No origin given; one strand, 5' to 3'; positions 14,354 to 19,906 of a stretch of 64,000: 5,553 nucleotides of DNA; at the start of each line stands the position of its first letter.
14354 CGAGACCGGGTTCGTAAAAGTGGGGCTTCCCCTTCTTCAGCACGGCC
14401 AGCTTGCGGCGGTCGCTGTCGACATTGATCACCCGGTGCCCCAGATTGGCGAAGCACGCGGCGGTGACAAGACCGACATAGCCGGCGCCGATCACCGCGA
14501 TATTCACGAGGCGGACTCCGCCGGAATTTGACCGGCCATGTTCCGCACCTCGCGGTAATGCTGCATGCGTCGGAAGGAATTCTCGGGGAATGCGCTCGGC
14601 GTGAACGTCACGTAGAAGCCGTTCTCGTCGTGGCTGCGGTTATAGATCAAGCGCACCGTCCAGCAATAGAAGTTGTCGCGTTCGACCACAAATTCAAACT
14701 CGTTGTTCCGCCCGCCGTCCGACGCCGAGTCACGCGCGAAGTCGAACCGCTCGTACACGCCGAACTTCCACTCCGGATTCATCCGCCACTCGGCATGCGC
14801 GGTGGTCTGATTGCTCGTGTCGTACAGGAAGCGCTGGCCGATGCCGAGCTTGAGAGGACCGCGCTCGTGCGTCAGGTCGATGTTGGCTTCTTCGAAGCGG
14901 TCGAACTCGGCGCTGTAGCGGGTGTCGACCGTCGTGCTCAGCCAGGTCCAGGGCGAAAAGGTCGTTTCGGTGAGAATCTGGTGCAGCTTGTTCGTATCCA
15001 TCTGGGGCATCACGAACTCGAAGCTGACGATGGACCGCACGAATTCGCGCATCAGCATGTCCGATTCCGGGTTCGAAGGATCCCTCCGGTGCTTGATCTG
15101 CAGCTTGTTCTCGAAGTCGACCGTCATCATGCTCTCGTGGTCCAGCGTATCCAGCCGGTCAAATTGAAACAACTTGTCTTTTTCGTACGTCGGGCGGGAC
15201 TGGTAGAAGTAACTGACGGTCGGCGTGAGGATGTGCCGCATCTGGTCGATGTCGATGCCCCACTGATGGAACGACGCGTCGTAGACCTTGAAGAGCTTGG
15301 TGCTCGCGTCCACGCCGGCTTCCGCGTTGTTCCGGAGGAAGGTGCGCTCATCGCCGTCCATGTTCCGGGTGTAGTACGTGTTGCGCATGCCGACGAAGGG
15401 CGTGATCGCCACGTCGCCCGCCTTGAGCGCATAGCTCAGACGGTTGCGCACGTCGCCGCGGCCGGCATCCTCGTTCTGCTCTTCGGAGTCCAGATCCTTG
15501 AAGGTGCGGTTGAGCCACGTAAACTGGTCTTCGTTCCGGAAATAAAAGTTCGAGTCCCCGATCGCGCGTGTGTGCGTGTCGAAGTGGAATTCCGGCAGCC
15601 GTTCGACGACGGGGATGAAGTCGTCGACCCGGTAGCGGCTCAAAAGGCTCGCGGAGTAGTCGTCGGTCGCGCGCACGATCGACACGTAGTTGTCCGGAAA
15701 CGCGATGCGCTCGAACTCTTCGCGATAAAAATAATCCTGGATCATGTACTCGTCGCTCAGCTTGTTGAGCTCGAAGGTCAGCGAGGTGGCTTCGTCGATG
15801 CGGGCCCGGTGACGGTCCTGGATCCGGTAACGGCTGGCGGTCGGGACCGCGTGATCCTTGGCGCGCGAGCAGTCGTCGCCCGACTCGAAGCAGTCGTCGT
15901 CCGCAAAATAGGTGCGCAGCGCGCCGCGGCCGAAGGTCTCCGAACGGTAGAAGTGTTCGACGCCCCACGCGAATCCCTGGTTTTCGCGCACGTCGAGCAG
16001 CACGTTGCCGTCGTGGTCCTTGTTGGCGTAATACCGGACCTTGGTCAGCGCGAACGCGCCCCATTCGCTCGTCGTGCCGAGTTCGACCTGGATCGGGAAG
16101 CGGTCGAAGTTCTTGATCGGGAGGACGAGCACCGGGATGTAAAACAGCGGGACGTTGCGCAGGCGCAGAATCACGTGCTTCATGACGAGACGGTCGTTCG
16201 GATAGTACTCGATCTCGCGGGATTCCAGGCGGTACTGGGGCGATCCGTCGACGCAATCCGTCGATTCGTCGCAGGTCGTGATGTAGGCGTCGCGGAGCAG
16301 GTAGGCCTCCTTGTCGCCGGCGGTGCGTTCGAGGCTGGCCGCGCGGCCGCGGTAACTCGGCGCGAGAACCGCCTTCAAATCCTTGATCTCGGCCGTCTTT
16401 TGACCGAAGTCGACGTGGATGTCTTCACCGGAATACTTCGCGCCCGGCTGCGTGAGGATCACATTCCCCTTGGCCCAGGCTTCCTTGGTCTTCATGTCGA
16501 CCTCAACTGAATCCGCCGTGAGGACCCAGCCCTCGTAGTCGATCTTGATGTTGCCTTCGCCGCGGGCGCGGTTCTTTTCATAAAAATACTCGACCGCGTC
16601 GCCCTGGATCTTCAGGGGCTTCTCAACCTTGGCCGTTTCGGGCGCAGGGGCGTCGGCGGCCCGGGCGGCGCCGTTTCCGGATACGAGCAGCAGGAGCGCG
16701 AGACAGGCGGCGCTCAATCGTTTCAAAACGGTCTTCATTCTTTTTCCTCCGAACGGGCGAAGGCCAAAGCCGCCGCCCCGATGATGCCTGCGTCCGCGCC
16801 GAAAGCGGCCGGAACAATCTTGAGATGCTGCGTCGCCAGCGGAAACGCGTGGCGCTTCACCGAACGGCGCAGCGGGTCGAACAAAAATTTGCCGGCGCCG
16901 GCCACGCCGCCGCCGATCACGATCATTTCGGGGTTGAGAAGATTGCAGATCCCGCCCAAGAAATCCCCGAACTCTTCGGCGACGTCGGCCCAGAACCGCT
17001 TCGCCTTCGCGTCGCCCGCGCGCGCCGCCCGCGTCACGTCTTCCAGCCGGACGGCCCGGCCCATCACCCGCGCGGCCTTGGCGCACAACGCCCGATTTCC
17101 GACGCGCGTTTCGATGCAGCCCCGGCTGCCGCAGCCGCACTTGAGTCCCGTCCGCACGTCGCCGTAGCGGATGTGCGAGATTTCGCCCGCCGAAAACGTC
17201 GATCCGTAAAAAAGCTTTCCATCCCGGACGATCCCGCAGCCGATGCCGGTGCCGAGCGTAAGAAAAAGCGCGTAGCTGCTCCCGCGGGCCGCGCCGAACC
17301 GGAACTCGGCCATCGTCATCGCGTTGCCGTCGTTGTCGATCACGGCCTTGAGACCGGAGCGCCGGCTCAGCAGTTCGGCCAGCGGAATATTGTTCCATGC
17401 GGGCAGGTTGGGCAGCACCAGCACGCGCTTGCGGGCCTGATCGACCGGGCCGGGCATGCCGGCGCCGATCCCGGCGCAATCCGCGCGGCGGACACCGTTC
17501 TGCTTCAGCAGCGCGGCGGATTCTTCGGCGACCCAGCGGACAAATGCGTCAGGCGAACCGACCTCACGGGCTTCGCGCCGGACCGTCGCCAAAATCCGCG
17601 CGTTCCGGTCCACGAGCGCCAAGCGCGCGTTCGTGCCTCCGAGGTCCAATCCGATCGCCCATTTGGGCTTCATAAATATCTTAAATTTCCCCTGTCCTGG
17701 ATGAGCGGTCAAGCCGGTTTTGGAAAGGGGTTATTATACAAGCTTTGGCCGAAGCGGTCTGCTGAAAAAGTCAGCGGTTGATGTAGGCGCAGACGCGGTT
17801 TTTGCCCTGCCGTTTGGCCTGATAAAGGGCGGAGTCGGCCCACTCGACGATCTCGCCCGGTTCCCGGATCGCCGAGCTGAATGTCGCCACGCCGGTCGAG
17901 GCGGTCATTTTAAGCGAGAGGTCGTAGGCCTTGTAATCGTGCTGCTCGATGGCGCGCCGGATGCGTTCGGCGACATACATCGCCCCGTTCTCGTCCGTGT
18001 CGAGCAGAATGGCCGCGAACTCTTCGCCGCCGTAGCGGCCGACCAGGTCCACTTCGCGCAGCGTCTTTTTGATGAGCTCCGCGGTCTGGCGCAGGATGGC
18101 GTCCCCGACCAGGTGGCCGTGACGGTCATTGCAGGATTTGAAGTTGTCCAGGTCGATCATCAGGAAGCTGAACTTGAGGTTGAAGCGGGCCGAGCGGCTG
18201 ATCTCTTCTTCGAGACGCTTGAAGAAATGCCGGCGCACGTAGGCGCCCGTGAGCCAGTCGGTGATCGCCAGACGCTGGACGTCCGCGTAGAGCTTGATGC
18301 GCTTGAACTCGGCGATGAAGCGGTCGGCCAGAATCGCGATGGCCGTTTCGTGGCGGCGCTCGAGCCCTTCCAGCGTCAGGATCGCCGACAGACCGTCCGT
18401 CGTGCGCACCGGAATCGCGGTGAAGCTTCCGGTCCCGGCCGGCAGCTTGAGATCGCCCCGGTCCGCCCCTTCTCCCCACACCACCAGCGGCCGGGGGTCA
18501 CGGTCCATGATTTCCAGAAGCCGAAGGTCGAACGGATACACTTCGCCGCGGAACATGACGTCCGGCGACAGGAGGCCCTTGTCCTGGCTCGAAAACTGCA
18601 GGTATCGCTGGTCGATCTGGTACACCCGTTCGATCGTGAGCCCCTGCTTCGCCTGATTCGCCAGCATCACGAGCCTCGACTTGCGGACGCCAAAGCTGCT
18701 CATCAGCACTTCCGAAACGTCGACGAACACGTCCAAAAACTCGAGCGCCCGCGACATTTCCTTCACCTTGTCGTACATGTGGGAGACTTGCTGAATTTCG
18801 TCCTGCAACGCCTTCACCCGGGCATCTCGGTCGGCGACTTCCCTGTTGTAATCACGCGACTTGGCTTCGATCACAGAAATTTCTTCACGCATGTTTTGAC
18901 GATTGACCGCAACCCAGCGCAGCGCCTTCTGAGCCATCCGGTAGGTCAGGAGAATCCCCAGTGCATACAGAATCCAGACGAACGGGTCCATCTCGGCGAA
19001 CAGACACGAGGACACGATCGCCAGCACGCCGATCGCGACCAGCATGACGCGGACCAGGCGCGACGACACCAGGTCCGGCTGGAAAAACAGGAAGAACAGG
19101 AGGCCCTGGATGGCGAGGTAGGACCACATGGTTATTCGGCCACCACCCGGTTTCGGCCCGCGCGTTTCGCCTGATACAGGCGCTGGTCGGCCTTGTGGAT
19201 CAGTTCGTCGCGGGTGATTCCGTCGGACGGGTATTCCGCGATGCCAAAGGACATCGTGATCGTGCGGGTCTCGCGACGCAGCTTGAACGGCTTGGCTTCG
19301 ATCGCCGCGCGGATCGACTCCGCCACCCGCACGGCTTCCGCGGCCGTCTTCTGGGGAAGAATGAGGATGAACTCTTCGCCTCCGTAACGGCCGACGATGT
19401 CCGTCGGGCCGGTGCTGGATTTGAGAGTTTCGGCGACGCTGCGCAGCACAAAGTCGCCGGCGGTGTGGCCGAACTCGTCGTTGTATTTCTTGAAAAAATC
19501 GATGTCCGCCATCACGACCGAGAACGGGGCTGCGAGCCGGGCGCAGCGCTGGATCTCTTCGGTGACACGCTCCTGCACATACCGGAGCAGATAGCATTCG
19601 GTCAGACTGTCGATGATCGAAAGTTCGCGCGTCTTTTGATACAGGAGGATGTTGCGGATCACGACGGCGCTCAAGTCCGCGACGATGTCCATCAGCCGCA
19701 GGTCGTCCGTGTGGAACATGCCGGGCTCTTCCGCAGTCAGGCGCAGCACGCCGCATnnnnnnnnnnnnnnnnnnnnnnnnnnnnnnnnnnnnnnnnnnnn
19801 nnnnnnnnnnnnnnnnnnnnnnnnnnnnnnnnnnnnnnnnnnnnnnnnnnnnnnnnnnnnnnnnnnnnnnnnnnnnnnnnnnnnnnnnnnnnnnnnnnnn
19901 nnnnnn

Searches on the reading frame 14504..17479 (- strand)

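Call 14: search_protein_families(library=pfam, proteins=[window:14504-17479:-], max_evalue=0.0001)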
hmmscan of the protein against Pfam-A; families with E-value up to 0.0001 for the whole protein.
window:14504-17479:- (991 aa): 1 family
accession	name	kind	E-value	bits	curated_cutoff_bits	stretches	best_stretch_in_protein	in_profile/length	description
PF19838.5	LptD_2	-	1.3e-05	24.5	22.5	0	709-792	303-380/464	LptD protein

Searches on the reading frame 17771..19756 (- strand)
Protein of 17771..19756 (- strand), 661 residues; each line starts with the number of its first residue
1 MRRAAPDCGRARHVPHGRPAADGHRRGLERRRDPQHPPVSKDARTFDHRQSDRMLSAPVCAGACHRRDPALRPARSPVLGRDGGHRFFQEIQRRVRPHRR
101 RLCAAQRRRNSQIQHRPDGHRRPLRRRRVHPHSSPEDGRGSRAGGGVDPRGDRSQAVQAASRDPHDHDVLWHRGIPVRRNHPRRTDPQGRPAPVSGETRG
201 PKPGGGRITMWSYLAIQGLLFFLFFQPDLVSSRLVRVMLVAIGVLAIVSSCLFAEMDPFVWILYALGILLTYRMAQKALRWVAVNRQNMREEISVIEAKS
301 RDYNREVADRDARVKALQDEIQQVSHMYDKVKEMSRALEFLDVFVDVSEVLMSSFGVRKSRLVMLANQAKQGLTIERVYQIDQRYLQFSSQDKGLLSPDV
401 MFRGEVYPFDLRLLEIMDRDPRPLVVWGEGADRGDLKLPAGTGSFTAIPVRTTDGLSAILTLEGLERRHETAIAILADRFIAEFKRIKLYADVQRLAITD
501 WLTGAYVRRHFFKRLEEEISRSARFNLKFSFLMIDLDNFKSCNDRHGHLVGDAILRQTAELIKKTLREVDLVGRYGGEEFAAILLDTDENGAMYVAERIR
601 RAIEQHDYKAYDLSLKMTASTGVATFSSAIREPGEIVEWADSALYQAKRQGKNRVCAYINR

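Call 14: search_protein_families(library=pfam, proteins=[window:17771-19756:-], max_evalue=0.0001)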
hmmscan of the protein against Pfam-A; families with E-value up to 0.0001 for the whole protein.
window:17771-19756:- (661 aa): 1 family
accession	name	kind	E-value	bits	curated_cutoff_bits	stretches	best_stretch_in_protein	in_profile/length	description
PF00990.26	GGDEF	-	3.7e-43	147.5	23.8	1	497-654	1-161/161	Diguanylate cyclase, GGDEF domain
